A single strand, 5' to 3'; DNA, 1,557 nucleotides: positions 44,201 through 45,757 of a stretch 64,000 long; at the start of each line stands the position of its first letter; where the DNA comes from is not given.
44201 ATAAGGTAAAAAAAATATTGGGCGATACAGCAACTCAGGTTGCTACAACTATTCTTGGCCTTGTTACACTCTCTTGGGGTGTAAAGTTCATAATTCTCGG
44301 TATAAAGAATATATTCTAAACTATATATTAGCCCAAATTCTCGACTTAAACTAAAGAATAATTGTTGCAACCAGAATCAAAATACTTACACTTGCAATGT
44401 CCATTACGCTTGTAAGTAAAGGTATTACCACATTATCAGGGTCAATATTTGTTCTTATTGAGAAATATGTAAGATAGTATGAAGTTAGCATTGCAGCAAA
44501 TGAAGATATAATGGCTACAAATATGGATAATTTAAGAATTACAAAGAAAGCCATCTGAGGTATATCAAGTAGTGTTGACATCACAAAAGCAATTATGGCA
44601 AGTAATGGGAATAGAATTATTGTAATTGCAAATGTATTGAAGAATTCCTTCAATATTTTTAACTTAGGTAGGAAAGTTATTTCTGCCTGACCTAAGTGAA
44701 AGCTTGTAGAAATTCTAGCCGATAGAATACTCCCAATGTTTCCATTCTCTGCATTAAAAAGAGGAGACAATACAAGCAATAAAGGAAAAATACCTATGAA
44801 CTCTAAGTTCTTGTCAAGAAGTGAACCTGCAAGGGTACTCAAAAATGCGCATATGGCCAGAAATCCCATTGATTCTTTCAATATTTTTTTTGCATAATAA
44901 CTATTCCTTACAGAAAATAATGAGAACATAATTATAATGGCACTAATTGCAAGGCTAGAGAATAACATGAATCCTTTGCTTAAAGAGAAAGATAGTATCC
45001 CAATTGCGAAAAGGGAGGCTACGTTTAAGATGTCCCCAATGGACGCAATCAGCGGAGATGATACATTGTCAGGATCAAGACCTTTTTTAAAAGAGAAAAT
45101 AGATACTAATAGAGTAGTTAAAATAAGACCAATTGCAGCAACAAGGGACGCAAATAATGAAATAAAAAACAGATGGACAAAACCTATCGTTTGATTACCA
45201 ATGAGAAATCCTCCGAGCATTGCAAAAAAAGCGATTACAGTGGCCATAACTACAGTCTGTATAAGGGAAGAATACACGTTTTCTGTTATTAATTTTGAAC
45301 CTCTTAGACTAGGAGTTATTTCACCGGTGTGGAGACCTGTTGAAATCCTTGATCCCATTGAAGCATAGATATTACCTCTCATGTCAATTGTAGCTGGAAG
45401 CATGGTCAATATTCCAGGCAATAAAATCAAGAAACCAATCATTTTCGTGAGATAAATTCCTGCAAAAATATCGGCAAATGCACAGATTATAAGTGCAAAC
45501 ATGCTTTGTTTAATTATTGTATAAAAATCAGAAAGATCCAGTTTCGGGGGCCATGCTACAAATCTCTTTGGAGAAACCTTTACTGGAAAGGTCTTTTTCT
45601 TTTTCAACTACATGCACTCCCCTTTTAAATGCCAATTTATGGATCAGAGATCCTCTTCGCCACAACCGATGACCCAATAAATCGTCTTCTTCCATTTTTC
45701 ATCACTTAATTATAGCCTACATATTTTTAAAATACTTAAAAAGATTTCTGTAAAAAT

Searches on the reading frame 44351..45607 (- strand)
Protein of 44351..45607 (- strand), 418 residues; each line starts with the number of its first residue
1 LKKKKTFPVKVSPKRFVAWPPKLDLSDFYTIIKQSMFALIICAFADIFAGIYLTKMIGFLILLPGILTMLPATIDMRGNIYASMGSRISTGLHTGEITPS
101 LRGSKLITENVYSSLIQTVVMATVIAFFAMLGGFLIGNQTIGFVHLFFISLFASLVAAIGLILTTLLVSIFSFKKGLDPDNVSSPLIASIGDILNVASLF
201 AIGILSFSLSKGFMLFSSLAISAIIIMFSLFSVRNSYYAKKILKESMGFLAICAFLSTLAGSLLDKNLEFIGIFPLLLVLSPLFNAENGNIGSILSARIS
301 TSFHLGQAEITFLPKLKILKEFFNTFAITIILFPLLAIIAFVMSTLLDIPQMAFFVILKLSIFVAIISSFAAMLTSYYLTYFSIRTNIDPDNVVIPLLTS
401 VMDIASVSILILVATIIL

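Call 10: search_protein_families(library=pfam, proteins=[window:44351-45607:-], max_evalue=0.00001)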
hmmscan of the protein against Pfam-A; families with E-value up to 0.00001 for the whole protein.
window:44351-45607:- (418 aa): 1 family
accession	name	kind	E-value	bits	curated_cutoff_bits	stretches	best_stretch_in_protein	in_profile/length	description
PF01769.21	MgtE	-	1.2e-39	135.9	27.6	2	71-202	2-125/125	Divalent cation transporter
